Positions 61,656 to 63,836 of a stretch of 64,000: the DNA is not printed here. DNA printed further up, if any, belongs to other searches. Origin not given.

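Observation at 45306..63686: Mannan/glucomannan utilisation locus built on T9SS-secreted enzymes plus an SSS-GH130 import/phosphorolysis operon instead of SusC/SusD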

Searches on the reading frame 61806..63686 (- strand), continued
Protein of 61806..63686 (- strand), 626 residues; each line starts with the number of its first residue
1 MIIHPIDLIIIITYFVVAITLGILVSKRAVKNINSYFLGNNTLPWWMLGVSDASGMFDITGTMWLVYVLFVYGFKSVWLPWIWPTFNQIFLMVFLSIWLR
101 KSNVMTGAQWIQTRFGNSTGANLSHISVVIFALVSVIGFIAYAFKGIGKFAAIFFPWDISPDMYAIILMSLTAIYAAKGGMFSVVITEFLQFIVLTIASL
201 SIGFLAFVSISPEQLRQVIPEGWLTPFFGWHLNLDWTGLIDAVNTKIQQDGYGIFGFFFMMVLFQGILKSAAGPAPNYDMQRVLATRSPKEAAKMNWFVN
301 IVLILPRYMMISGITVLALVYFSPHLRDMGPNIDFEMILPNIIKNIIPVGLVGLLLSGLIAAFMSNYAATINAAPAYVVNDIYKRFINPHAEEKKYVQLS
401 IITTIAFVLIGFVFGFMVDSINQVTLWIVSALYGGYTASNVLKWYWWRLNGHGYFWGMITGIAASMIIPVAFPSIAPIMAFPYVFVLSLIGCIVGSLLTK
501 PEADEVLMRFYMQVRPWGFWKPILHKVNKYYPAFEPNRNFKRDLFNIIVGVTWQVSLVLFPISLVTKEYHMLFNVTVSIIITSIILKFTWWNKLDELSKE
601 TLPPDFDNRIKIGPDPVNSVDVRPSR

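Call 24: find_related_loci(query=window:61806-63686:-, collection=genome_contigs, flank=10000)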
Query window:61806-63686:- (626 aa) in genome_contigs; peptide patterns used: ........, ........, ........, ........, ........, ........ (x = any residue, [..] = any of these).
600 stretches matched a pattern (row limit reached: there are more); 594 encode a relative of the query (tblastn E <= 1e-3); the best 80 are kept; 80 distinct loci.
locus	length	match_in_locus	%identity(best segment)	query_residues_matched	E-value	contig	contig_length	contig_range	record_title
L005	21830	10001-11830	83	1-610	0e+0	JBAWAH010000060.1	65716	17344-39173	MAG: Bacteroidota bacterium isolate MFD09378_ilm_asm_bin8 k127_154391, whole genome shotgun sequence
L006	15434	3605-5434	80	1-610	0e+0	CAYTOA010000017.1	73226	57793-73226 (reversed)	MAG TPA_asm: uncultured Chitinophagaceae bacterium isolate binchicken_co241_368 genome assembly, contig: NODE_329_length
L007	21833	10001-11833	82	1-611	0e+0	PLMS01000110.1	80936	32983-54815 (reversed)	MAG: Ignavibacteriae bacterium isolate fen_1299 73.20120800_E2X.46_contig_1511, whole genome shotgun sequence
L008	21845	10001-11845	77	1-615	0e+0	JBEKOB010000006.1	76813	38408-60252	MAG: Bacteroidota bacterium isolate SPRUCE 430 SPRUCE_430_6, whole genome shotgun sequence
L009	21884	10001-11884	68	1-612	0e+0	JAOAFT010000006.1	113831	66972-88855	MAG: Bacteroidetes bacterium isolate SKW296 NODE_6_length_113831_cov_6.702343, whole genome shotgun sequence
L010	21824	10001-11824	67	1-608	0e+0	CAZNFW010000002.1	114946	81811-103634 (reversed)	MAG TPA_asm: uncultured Melioribacter sp. isolate binchicken_co30_13 genome assembly, contig: NODE_194_length_114946_cov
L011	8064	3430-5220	68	13-615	0e+0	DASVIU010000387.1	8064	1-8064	MAG TPA_asm: Bacteroidota bacterium isolate SMAG_U3001 k141_482614, whole genome shotgun sequence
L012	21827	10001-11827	68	1-615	0e+0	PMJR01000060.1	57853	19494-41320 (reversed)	MAG: Ignavibacteriae bacterium isolate fen_1276 73.20120600_E2D.49_contig_11190, whole genome shotgun sequence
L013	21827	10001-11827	67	1-610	0e+0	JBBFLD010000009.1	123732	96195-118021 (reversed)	MAG: Melioribacteraceae bacterium isolate Uz-U4-16 NODE_9_length_123732_cov_12.570013, whole genome shotgun sequence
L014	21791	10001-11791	67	13-615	0e+0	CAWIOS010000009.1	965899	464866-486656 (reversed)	MAG: Ignavibacteriota bacterium isolate MFD01476.bin.1.169 genome assembly, contig: contig_13506, whole genome shotgun s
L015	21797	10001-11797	60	1-599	0e+0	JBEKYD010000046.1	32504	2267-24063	MAG: Bryobacteraceae bacterium isolate SPRUCE 667 SPRUCE_667_46, whole genome shotgun sequence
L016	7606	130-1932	61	1-603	0e+0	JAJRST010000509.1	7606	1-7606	MAG: bacterium isolate Dive96_bin1.135 k141_2950058, whole genome shotgun sequence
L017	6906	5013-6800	60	1-596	0e+0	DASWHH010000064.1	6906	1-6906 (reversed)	MAG TPA_asm: bacterium isolate SMAG_U2837 k141_2993834, whole genome shotgun sequence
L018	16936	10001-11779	61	3-595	0e+0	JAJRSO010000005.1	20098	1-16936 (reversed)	MAG: Calditrichota bacterium isolate Dive96_bin1.111 k141_569504, whole genome shotgun sequence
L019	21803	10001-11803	60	1-601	0e+0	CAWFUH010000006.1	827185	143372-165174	MAG: Bryobacterales bacterium isolate MFD00731.bin.1.153 genome assembly, contig: contig_36973, whole genome shotgun seq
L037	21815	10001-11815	57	1-603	0e+0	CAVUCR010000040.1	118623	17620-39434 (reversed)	MAG: uncultured Ignavibacteria bacterium isolate MFD02923.bin.3.37 genome assembly, contig: contig_50766, whole genome s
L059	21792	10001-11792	66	13-615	0e+0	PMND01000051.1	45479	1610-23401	MAG: Ignavibacteriae bacterium isolate fen_1259 73.20100900_E3D.21_contig_5623, whole genome shotgun sequence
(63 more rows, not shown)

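Call 37: search_protein_families(library=pfam, proteins=[L005:3579-5648:-, L005:5718-7691:-, L005:7740-8996:-, L008:5164-7626:-, L008:4034-5197:-, L008:2470-3999:-, L008:1559-2473:-, L008:527-1522:-, L008:7641-8810:-, L008:8961-9701:-], max_evalue=0.0001)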
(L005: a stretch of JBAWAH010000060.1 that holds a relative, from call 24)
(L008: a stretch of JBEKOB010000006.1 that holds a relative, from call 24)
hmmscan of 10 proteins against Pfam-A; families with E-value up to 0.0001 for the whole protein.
L005:3579-5648:- (689 aa): 6 families
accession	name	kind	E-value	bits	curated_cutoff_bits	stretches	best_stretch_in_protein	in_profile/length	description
PF00456.26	Transketolase_N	-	6.2e-52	177.1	22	1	33-308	15-301/334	Transketolase, thiamine diphosphate binding domain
PF02779.29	Transket_pyr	-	9.4e-25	87.7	27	1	334-498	5-172/174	Transketolase, pyrimidine binding domain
PF02780.25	Transketolase_C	-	1.7e-20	73.6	25.9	1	537-658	5-124/124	Transketolase, C-terminal domain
PF13292.11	DXP_synthase_N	-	5.7e-10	39.3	21.2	1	131-198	113-179/274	1-deoxy-D-xylulose-5-phosphate synthase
PF00676.26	E1_dh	-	3e-09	36.7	22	1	129-237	101-208/300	Dehydrogenase E1 component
PF22613.1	Transketolase_C_1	-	9.6e-05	23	27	0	538-653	8-112/113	Transketolase-like TK C-terminal domain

L005:5718-7691:- (657 aa): 1 family
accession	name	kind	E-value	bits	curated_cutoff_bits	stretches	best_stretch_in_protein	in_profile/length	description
PF03169.20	OPT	-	3.9e-99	333.5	25.8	1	36-614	1-622/623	OPT oligopeptide transporter protein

L005:7740-8996:- (418 aa): 3 families
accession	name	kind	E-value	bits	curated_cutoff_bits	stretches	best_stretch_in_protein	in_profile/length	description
PF01546.33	Peptidase_M20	-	1.6e-14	54.7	24.6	1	147-410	34-205/206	Peptidase family M20/M25/M40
PF07687.19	M20_dimer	-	6.1e-09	36.2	21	1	217-312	4-104/107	Peptidase dimerisation domain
PF05343.19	Peptidase_M42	-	9.9e-07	28.5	23.2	0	148-214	134-198/292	M42 glutamyl aminopeptidase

L008:5164-7626:- (820 aa): 3 families
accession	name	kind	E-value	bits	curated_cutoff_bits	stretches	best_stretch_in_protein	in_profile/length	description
PF01055.32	Glyco_hydro_31_2nd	-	6e-83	279.3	23.5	1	350-652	2-327/328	Glycosyl hydrolases family 31 TIM-barrel domain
PF13802.12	Gal_mutarotas_2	-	2e-29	103.6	27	1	126-308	1-184/184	Glycosyl hydrolase 31 N-terminal galactose mutarotase-like domain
PF21365.3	Glyco_hydro_31_3rd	-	2e-22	79.9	24.4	1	661-745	1-87/87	Glycosyl hydrolase family 31 C-terminal domain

L008:4034-5197:- (387 aa): 1 family
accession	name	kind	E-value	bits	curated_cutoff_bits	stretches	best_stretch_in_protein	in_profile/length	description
PF00150.24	Cellulase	-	2.4e-32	112.9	23.5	1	116-354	21-269/272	Cellulase (glycosyl hydrolase family 5)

L008:2470-3999:- (509 aa): 2 families
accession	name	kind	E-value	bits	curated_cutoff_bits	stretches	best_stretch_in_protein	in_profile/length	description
PF07676.18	PD40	-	7.5e-33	112.2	20.9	3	378-413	2-38/38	WD40-like Beta Propeller Repeat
PF00930.27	DPPIV_N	-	1.1e-05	24.8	22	0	483-502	41-60/354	Dipeptidyl peptidase IV (DPP IV) N-terminal region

L008:1559-2473:- (304 aa): 1 family
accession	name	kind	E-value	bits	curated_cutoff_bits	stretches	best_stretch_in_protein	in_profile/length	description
PF01261.30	AP_endonuc_2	-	2.3e-16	60.7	31.1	1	94-277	31-230/249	Xylose isomerase-like TIM barrel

L008:527-1522:- (331 aa): 4 families
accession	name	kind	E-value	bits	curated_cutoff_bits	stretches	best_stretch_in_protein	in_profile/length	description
PF01370.27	Epimerase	-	2.4e-19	70.1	20.9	1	4-216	2-237/240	NAD dependent epimerase/dehydratase family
PF04321.23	RmlD_sub_bind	-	1.4e-08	34.6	27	0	91-243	95-238/287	RmlD substrate binding domain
PF16363.11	GDP_Man_Dehyd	-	6.4e-08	32.9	27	1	88-243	120-272/332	GDP-mannose 4,6 dehydratase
PF13460.12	NAD_binding_10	-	6.3e-06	26.6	27.2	1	7-155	1-148/184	NAD(P)H-binding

L008:7641-8810:- (389 aa): 2 families
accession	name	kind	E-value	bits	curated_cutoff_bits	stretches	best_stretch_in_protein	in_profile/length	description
PF03629.24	SASA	-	1.5e-12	48.1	24.8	1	175-275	119-221/226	Carbohydrate esterase, sialic acid-specific acetylesterase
PF02837.24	Glyco_hydro_2_N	-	1.9e-05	25.1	28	1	4-99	52-143/169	Glycosyl hydrolases family 2, sugar binding domain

L008:8961-9701:- (246 aa): 1 family
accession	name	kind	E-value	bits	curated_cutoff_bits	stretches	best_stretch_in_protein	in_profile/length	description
PF03629.24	SASA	-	5e-09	36.5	24.8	1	121-244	3-112/226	Carbohydrate esterase, sialic acid-specific acetylesterase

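Call 54: search_protein_families(library=ncbifam, proteins=[L004:4003-7047:-, L002:3950-7018:-, L004:1210-3936:-, L002:1800-3773:-, L004:19126-21168:-, L004:13139-14494:-], max_evalue=0.00001)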
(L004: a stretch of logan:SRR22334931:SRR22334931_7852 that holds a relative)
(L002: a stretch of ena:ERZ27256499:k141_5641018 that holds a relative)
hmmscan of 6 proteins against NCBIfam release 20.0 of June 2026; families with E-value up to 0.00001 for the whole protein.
L004:4003-7047:- (1014 aa): 4 families
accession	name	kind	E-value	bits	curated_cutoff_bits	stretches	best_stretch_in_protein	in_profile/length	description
TIGR01782.1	TonB-Xanth-Caul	subfamily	1e-102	345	310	1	118-1013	2-867/868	TonB-dependent receptor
TIGR04056.1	OMP_RagA_SusC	subfamily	2.6e-19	69.1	368.25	1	35-185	3-144/981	SusC/RagA family TonB-linked outer membrane protein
NF052345.1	S_layer_anammox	exception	1.2e-10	39.5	1400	1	29-139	1309-1422/1596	Kustd1514 family S-layer glycoprotein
TIGR01779.1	TonB-B12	equivalog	6.8e-07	28.2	599.7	0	118-249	29-156/614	TonB-dependent vitamin B12 receptor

L002:3950-7018:- (1022 aa): 8 families
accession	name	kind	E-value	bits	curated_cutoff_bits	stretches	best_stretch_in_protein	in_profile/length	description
TIGR01782.1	TonB-Xanth-Caul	subfamily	9e-108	361.7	310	1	119-1015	3-865/868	TonB-dependent receptor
TIGR04056.1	OMP_RagA_SusC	subfamily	1.6e-19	69.8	368.25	1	35-187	3-146/981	SusC/RagA family TonB-linked outer membrane protein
NF007478.2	PRK10064.1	equivalog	7.1e-13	47.7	745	1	106-296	19-207/663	catecholate siderophore receptor CirA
NF052345.1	S_layer_anammox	exception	6.7e-12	43.6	1400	1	30-130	1310-1413/1596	Kustd1514 family S-layer glycoprotein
NF049947.1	TonB_dep_PCPU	exception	5.6e-10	38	800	1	635-789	390-524/685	TonB-dependent receptor, PCPU motif-type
NF038079.1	TonB_sider_MxcH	equivalog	7.8e-08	30.8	925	1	113-255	107-247/792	TonB-dependent siderophore myxochelin receptor MxcH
NF049944.1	TonB_dep_PUIUD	equivalog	5.6e-07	28.3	850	0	625-795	387-533/686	TonB-dependent receptor, PUIUD motif-type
NF010038.0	PRK13513.1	equivalog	1.7e-06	26.9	942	0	111-319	29-239/659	ligand-gated channel protein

L004:1210-3936:- (908 aa): 3 families
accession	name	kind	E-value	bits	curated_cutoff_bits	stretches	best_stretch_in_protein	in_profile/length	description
TIGR04183.1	Por_Secre_tail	domain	3.4e-13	49.4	23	1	830-905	2-70/72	T9SS type A sorting domain-containing protein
NF052323.1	T9SSA_dep_M6i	equivalog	7.5e-08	30.8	600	1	829-896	960-1027/1043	T9SS-dependent M6-like inactivated metalloprotease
NF038113.1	T9SSA_dep_M36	equivalog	2.2e-06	26.1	885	1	826-906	792-868/869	T9SS-dependent M36 family metallopeptidase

L002:1800-3773:- (657 aa): 3 families
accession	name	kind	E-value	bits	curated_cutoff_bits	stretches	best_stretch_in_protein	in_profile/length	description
TIGR04183.1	Por_Secre_tail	domain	1.8e-11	43.9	23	1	579-654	2-70/72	T9SS type A sorting domain-containing protein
NF038113.1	T9SSA_dep_M36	equivalog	1.3e-08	33.5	885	1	572-655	790-868/869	T9SS-dependent M36 family metallopeptidase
NF052323.1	T9SSA_dep_M6i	equivalog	9.5e-08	30.4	600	1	578-645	960-1027/1043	T9SS-dependent M6-like inactivated metalloprotease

L004:19126-21168:- (680 aa): 1 family
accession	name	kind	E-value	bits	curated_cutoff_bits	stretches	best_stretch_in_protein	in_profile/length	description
NF007538.0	PRK10150.1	equivalog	9.8e-06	24.1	544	0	293-381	45-134/607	beta-glucuronidase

L004:13139-14494:- (451 aa): 3 families
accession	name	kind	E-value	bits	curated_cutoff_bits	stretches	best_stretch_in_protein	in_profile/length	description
NF041848.1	celb_epim_EpiA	equivalog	2.1e-38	132.5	800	1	7-429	13-403/405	cellobiose 2-epimerase EpiA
NF052547.1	AcylGsamEpipAGE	equivalog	3e-24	85.7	600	2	7-162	4-152/384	n-acyl-d-glucosamine 2-epimerase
NF051846.1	ManIsomPseudo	equivalog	7.1e-13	48.2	600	1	196-392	165-358/401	D-mannose isomerase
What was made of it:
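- Closest known: TonB-dependent-receptor CUT loci of Xanthomonas and Caulobacter. Same: Relatives of this locus pair the enzymes with a TIGR01782 (TonB-Xanth-Caul) receptor and an inner-membrane transporter, without SusD (call 54).
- That TBDT is of the TIGR01782 type, scoring 345-362 bits against a cut-off of 310 (call 54).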

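Call 69: find_homologous_proteins(query=A2, max_evalue=1e-50)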
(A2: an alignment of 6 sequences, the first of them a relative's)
Query A2 (6 sequences) (455 aa, profile of the alignment): 4666 proteins with E <= 1e-50 among 8000 candidates; the best 120 are listed.
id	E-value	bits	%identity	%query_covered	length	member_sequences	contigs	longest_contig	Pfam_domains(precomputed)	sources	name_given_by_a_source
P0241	1.6e-261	886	63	96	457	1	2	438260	PF07221.18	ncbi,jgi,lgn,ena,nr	ncbi:MAG TPA: AGE family epimerase/isomerase [Bacteroidota bacterium]|nr:AGE family epimerase/isomer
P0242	9.5e-259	877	68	93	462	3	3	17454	PF07221.18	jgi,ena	-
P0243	5.1e-257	871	58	94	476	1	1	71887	PF07221.18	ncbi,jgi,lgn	-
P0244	1.5e-254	863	98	100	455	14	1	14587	PF07221.18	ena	-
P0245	4.8e-253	858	65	97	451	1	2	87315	PF07221.18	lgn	-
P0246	5.8e-251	851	67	95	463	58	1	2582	PF07221.18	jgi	-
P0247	3.5e-250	849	66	97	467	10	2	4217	PF07221.18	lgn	-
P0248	1.2e-249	847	67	95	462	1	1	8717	PF07221.18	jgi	jgi:mannobiose 2-epimerase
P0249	2.1e-249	846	66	97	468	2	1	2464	PF07221.18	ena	-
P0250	1.4e-248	843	60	95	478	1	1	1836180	PF07221.18,PF03663.21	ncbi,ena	-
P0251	1.9e-248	843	66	96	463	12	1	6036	PF07221.18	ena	-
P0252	7.3e-248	841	67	98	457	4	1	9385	PF07221.18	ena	-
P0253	1.3e-247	840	66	97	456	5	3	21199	PF07221.18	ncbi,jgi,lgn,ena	-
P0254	1.9e-247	840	65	97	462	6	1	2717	PF07221.18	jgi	jgi:cellobiose epimerase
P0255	2.6e-247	839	65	97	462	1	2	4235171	PF07221.18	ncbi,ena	ncbi:MAG: AGE family epimerase/isomerase [Bacteroidota bacterium]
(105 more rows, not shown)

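Call 70: list_cluster_members(proteins=[P0121, window:61806-63686:-, window:60569-61756:-, window:60569-61825:-])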
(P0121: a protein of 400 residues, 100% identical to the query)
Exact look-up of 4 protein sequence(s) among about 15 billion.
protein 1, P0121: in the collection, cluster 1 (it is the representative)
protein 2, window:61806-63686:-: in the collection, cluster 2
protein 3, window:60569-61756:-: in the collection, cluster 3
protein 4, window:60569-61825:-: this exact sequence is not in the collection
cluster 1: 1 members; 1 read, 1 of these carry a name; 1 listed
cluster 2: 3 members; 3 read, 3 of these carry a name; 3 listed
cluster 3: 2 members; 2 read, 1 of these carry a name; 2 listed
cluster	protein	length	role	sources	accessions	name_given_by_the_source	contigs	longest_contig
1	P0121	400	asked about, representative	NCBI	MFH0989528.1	MAG: SMP-30/gluconolactonase/LRE family protein [bacterium]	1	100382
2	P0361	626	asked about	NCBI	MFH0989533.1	MAG: sodium:solute symporter family protein [bacterium]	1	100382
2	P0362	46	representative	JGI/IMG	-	hypothetical protein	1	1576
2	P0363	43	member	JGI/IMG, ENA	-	hypothetical protein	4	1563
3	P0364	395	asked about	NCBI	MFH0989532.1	MAG: glycosidase [bacterium]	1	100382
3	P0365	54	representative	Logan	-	-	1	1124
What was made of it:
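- The window ends 314 bp upstream of the symporter, but the source contig is 100,382 bp (call 70).
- Tried and rejected: The proteins do exist in NCBI (MFH0989528.1, MFH0989532.1, MFH0989533.1, on a 100,382-bp contig; call 70).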
